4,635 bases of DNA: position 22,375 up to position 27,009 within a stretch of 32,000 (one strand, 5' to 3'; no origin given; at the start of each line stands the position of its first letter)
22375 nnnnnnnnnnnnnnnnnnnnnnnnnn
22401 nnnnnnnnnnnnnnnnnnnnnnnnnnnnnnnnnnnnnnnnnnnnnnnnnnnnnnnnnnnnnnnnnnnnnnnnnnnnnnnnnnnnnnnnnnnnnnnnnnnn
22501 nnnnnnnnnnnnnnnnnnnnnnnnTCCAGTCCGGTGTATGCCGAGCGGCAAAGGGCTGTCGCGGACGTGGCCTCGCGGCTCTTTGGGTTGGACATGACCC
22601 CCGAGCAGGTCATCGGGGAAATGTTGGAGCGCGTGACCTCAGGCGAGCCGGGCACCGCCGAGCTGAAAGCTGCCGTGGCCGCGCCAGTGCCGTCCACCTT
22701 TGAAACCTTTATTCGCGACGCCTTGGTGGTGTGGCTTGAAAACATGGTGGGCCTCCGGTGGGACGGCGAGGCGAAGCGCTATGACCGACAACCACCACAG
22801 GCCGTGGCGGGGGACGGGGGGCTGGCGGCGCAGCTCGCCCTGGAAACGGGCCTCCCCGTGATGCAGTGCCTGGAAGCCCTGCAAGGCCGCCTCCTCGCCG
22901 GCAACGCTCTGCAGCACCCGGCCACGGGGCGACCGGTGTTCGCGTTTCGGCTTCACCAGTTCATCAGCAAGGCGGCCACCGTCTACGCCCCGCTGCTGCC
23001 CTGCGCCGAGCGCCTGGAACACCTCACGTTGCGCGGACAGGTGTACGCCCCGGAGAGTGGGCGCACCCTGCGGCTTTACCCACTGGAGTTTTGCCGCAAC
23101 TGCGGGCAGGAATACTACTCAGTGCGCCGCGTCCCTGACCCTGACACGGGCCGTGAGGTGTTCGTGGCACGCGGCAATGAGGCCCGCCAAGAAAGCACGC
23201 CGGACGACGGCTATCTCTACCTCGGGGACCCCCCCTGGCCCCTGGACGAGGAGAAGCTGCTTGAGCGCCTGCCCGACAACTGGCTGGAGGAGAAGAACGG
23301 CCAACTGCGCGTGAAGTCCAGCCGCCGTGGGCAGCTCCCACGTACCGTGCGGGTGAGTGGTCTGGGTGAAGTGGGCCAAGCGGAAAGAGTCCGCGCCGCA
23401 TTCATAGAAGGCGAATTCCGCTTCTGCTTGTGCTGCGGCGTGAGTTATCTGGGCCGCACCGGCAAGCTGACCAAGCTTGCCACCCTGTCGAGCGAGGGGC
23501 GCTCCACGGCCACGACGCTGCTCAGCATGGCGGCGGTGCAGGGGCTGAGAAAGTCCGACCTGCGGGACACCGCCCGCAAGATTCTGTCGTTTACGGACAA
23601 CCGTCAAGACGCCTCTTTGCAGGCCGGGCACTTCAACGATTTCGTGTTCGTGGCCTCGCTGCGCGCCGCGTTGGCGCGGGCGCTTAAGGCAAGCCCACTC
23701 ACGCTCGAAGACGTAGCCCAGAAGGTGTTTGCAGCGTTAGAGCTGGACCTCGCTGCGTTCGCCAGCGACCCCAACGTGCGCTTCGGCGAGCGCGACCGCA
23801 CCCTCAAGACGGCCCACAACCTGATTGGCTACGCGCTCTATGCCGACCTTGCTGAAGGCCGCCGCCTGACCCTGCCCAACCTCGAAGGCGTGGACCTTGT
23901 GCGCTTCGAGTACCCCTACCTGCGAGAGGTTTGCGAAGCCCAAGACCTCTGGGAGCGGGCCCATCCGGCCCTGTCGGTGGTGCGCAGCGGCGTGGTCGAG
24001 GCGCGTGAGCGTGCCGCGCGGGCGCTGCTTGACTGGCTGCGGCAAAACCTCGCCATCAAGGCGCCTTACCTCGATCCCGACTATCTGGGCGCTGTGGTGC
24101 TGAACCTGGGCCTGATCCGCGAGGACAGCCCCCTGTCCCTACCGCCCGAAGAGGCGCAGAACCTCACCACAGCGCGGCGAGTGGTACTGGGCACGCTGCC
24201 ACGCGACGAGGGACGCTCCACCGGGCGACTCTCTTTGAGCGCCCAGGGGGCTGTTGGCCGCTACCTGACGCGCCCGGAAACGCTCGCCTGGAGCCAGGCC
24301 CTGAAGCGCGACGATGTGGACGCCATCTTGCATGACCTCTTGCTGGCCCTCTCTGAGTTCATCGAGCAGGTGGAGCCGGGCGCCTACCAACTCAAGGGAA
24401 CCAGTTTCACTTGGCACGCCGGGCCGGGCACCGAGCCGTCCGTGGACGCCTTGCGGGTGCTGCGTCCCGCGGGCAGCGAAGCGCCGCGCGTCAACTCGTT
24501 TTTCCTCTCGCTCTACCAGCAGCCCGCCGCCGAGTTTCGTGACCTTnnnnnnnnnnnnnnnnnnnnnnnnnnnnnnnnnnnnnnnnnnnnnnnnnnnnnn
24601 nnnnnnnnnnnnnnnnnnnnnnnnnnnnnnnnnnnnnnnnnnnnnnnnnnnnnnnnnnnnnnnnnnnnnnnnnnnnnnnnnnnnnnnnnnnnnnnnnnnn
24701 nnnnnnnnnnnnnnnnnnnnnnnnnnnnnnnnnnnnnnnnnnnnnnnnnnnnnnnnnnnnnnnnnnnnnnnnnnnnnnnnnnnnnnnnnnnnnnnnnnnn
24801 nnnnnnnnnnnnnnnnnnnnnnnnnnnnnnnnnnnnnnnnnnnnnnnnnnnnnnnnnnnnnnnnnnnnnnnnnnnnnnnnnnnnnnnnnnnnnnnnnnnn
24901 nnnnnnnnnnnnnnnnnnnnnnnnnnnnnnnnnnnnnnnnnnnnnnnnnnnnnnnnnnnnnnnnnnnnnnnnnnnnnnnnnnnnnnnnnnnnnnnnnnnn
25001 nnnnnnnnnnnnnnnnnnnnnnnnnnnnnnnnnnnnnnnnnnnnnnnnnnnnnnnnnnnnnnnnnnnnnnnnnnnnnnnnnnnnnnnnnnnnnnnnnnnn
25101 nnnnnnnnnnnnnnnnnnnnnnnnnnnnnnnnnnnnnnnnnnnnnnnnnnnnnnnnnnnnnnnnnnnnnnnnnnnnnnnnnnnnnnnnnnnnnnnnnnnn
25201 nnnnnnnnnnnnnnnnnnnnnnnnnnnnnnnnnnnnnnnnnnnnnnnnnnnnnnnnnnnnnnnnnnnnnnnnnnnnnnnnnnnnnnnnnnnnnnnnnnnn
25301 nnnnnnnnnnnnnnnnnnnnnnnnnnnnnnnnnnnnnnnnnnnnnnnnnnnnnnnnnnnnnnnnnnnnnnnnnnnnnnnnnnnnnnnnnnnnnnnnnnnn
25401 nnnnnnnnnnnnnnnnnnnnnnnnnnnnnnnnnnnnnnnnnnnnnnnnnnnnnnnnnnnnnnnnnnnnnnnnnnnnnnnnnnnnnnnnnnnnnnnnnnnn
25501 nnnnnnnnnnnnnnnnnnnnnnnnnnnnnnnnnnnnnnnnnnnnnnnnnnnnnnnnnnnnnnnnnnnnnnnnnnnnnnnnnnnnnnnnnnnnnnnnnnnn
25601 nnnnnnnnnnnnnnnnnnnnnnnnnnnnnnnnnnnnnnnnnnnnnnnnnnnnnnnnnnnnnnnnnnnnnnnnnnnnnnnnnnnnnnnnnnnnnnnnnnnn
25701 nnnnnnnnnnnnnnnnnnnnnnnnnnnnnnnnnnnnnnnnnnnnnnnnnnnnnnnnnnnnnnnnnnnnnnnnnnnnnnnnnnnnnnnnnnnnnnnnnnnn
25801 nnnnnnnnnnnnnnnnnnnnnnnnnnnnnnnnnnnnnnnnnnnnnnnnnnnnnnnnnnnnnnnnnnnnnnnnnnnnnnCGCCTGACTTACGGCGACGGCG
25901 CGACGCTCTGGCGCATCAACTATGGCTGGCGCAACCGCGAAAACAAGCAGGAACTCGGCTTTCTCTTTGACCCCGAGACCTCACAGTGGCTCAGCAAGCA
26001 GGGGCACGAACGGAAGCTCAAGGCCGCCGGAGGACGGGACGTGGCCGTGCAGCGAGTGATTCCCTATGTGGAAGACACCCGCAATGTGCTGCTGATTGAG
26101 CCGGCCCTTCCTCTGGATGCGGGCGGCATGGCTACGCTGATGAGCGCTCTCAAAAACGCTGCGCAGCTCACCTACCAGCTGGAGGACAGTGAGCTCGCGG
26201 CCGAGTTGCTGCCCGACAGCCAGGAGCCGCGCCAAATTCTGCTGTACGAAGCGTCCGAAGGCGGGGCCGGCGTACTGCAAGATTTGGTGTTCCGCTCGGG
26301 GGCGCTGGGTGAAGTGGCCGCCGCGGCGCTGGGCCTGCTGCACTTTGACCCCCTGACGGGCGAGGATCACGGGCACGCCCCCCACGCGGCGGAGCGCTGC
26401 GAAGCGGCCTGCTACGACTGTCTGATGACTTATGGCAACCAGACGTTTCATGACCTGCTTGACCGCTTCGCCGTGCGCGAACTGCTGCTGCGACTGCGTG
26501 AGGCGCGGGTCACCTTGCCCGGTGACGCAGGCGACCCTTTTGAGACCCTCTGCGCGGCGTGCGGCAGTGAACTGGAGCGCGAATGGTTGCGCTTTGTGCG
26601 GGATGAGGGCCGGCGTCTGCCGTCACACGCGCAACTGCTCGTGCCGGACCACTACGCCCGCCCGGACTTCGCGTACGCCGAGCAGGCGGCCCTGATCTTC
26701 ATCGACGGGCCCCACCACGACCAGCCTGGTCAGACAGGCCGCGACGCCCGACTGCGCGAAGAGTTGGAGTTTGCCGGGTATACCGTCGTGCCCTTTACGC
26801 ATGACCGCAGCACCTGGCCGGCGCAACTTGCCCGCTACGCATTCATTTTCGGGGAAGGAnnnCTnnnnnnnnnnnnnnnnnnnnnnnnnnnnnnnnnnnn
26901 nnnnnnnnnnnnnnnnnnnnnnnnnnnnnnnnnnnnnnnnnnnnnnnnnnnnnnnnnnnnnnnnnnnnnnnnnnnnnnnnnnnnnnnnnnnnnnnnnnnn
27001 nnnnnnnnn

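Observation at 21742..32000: Helicase / SNF2 / N6-MTase operon: a DISARM class-1-like defence locus with a non-canonical layout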

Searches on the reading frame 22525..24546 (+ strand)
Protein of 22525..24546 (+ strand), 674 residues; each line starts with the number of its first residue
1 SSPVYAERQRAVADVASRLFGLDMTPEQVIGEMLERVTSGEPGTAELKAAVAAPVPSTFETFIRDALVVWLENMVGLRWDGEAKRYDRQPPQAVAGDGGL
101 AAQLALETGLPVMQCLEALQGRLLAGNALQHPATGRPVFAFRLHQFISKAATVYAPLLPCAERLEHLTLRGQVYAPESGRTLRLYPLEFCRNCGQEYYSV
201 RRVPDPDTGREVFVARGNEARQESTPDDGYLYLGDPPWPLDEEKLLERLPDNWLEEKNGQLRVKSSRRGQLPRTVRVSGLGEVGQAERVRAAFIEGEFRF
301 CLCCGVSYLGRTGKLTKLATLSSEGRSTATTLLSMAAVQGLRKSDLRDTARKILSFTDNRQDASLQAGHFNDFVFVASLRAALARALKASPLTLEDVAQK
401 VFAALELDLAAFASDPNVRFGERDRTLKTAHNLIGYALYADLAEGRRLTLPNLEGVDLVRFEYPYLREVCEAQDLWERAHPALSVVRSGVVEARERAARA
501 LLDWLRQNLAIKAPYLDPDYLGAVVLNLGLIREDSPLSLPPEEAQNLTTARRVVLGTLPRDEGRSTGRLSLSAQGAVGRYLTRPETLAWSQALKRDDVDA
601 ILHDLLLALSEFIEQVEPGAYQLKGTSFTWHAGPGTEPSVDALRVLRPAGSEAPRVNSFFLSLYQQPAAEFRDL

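Call 74: predict_structure(alignment_id=A4)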
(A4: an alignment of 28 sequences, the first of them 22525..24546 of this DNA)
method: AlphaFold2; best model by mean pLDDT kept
length: 674 residues; sequences in the alignment: 28
mean_pLDDT: 82.5   pTM: 0.56
mean pLDDT of the five models: 82.5, 79.1, 79.0, 78.7, 78.1
residues with pLDDT >= 90: 301; 70-90: 242; 50-70: 95; < 50: 36
segments of 3 or more residues with pLDDT < 50: 1-3, 143-149, 219-222, 311-316, 352-365
pLDDT, mean of each block of 10 residues (from residue 1): 59 67 68 68 93 93 94 84 74 82 95 94 86 74 49 83 81 84 88 83 88 75 70 86 87 87 88 91 85 83 74 47 53 58 62 46 52 85 95 97 92 93 95 95 70 90 96 96 94 96 95 96 94 88 87 86 70 93 89 94 97 95 97 85 72 80 87 70
secondary structure, 60 per line:
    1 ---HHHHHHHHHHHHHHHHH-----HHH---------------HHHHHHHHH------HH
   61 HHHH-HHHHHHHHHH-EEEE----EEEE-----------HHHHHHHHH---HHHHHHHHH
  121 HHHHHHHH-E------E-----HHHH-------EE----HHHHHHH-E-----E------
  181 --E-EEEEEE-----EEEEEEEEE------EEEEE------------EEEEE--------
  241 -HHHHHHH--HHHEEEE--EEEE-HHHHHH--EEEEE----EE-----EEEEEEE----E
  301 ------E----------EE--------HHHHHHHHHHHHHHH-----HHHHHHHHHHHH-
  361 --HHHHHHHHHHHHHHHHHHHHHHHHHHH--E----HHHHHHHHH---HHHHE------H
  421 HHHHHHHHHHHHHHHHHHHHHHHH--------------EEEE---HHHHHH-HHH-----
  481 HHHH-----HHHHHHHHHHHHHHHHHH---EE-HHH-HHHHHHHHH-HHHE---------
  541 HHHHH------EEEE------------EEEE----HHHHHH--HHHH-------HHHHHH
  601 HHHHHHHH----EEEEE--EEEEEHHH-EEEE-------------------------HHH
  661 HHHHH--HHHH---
elements in order (helices of 4 or more, strands of 3 or more residues): H4-20 H44-52 H59-64 H66-75 E77-80 E85-88 H100-108 H112-128 H143-146 H160-166 E185-190 E196-204 E211-215 E228-232 H242-248 E254-257 E260-263 H265-270 E273-277 E289-295 H328-342 H348-359 H363-389 H397-405 H409-412 H420-444 E459-462 H466-471 H481-484 H490-507 H518-526 H541-545 E552-555 E568-571 H576-581 H584-587 H595-608 E613-617 E620-624 E629-632 H658-665 H668-671

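Call 76: fold_search(model_id=the predicted structure, library=pdb)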
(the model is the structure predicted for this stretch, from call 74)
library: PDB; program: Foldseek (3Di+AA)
matches with E <= 10: 35; with E <= 0.001: 0
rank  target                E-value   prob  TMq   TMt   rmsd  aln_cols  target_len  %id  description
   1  8tk8_A                5.1e-01  0.05  0.08  0.03  24.2       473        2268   11  Human Type 3 IP3 Receptor - Resting State (+IP3/ATP) (released 2023-11-08)
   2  8xtg_E                1.0e+00  0.04  0.08  0.12  21.7       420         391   11  Crystal structure of methyltransferase MpaG' in complex with SAH and DMMPA (released 2024-08-28)
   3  7wdq_A                1.1e+00  0.03  0.08  0.12  21.9       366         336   13  DsyB in complex with SAM (released 2022-06-01)
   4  7wbu                  1.7e+00  0.03  0.06  0.05  19.4       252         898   10  Cryo-EM structure of bovine NLRP9 (released 2022-04-06)
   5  8tjj_B                1.8e+00  0.02  0.07  0.11  18.2       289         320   13  SAM-dependent methyltransferase RedM bound to SAM (released 2023-12-13)
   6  7wbt_A                2.5e+00  0.02  0.06  0.05  18.9       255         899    9  Crystal structure of bovine NLRP9 (released 2022-04-06)
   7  4d7k_D                2.9e+00  0.01  0.07  0.11  20.4       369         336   14  Crystal structure of N,N-8-amino-8-demethyl-D-riboflavin dimethyltransferase (RosA) from Streptomyces davawensis (released 2016-01-13)
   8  4d7k_A                3.0e+00  0.07  0.06  0.10  13.0       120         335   20  Crystal structure of N,N-8-amino-8-demethyl-D-riboflavin dimethyltransferase (RosA) from Streptomyces davawensis (released 2016-01-13)
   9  2iif_A                3.2e+00  0.06  0.08  0.22  22.0       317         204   11  single chain Integration Host Factor mutant protein (scIHF2-K45aE) in complex with DNA (released 2007-02-20)
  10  5vcg                  3.2e+00  0.03  0.07  0.09  22.8       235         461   13  Crystal structure of the cysteine depleted CYP3A4 bound to bromoergocryptine (released 2017-05-31)
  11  2iie_A                3.7e+00  0.07  0.08  0.22  19.1       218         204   15  single chain Integration Host Factor protein (scIHF2) in complex with DNA (released 2007-02-20)
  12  7kvi                  3.7e+00  0.02  0.09  0.12  23.5       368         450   11  Human CYP3A4 bound to an inhibitor (released 2021-01-20)
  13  5xoz_A                3.8e+00  0.04  0.08  0.20  12.1       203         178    9  Crystal structure of a Kunitz type trypsin inhibitor from Cicer arietinumL (released 2018-06-20)
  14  6ydx_B                4.6e+00  0.01  0.06  0.06  20.4       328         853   10  Insulin-regulated aminopeptidase complexed with a macrocyclic peptidic inhibitor (released 2020-07-22)
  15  6jbp                  5.1e+00  0.03  0.08  0.21  13.2       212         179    8  Structure of MP-4 from Mucuna pruriens at 2.22 Angstroms (released 2020-01-29)
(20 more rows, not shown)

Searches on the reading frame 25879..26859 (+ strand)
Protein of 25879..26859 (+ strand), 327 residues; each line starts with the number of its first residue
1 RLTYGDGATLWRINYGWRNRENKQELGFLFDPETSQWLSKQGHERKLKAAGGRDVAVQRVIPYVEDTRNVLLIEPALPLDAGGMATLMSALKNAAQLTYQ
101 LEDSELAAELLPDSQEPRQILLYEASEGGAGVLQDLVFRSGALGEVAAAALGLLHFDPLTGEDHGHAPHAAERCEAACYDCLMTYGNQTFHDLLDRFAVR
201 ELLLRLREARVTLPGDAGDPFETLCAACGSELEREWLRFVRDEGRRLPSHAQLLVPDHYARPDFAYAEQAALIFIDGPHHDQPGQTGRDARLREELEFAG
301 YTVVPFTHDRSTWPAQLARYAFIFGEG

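Call 61: predict_structure(alignment_id=A2)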
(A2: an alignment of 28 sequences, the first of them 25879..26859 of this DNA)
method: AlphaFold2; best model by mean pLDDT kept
length: 327 residues; sequences in the alignment: 28
mean_pLDDT: 88.2   pTM: 0.60
mean pLDDT of the five models: 88.2, 88.1, 86.5, 86.1, 85.4
residues with pLDDT >= 90: 187; 70-90: 116; 50-70: 23; < 50: 1
segments of 3 or more residues with pLDDT < 50: none
pLDDT, mean of each block of 10 residues (from residue 1): 83 65 63 81 88 83 78 93 96 96 92 91 85 89 95 95 90 82 85 93 93 69 94 98 92 94 94 95 91 96 97 95 79
secondary structure, 60 per line:
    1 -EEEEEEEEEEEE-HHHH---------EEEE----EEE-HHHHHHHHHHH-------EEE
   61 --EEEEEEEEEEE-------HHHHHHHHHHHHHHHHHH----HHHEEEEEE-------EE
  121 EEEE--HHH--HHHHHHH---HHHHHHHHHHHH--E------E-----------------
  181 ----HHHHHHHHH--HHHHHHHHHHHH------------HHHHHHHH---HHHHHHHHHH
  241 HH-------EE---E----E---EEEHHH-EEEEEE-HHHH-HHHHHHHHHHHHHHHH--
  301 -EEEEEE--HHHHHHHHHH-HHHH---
elements in order: E2-13 H15-18 E28-31 E36-38 H40-50 E58-60 E63-73 H81-98 E106-111 E119-124 H132-138 H142-153 H185-193 H196-207 H220-227 H231-242 E264-266 E271-276 H278-281 H283-298 E302-307 H310-319 H321-324

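Call 63: fold_search(model_id=the predicted structure, library=pdb)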
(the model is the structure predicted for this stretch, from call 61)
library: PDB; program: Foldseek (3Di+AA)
matches with E <= 10: 522; with E <= 0.001: 1
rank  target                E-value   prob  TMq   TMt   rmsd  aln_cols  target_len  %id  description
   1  6znp_A                1.5e-04  1.00  0.31  0.15  15.6       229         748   10  Crystal Structure of DUF1998 helicase MrfA bound to DNA (released 2020-11-25)
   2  6znq_B                1.9e-02  0.99  0.27  0.14   7.0       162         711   15  Crystal Structure of DUF1998 helicase MrfA bound to DNA and AMPPNP (released 2020-11-25)
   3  5e68_B                3.4e-02  0.69  0.22  0.36  10.3       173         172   13  High resolution crystal structure of LuxS - Quorum sensor molecular complex from Salmonella typhi at 1.58 Angstroms (released 2016-10-12)
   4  5e68_A                4.9e-02  0.77  0.23  0.39   7.1       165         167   11  High resolution crystal structure of LuxS - Quorum sensor molecular complex from Salmonella typhi at 1.58 Angstroms (released 2016-10-12)
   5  3r3p_B                9.4e-02  0.99  0.22  0.66   4.0       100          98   17  Homing Endonuclease I-Bth0305I Catalytic Domain (released 2011-10-05)
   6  1inn_A                1.1e-01  0.63  0.22  0.41   6.6       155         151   11  CRYSTAL STRUCTURE OF D. RADIODURANS LUXS, P21 (released 2001-06-08)
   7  1j6w_B                1.5e-01  0.38  0.19  0.33   7.1       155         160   10  CRYSTAL STRUCTURE OF HAEMOPHILUS INFLUENZAE LUXS (released 2001-06-08)
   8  1joe_A                1.9e-01  0.28  0.20  0.35   7.6       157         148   16  Crystal Structure of Autoinducer-2 Production Protein (LuxS) from Heamophilus influenzae (released 2001-08-08)
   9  4xcu                  2.2e-01  0.04  0.12  0.13  20.4       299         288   15  Crystal Structure of FGFR4 with an Irreversible Inhibitor (released 2015-04-01)
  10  1j6v                  2.4e-01  0.44  0.23  0.41   6.6       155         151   11  CRYSTAL STRUCTURE OF D. RADIODURANS LUXS, C2 (released 2001-06-08)
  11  1j6w_A                2.7e-01  0.35  0.21  0.36   6.8       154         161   12  CRYSTAL STRUCTURE OF HAEMOPHILUS INFLUENZAE LUXS (released 2001-06-08)
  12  6z1p_AS               2.9e-01  0.54  0.22  0.11  16.3       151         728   14  Structure of the mitochondrial ribosome from Tetrahymena thermophila (released 2020-06-24)
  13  2fqo                  3.1e-01  0.54  0.22  0.42   7.0       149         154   11  Crystal structure of B. subtilis LuxS in complex with (2S)-2-Amino-4-[(2R,3R)-2,3-dihydroxy-3-N- hydroxycarbamoyl-propyl (released 2006-05-30)
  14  4xch_A                3.3e-01  0.44  0.22  0.41   6.4       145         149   11  S-ribosylhomocysteinase from Streptococcus suis (released 2015-06-24)
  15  5y7q_A                3.5e-01  0.04  0.12  0.08  24.9       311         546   13  Crystal structure of paFAN1 bound to 2nt 5'flap DNA with gap (released 2018-03-14)
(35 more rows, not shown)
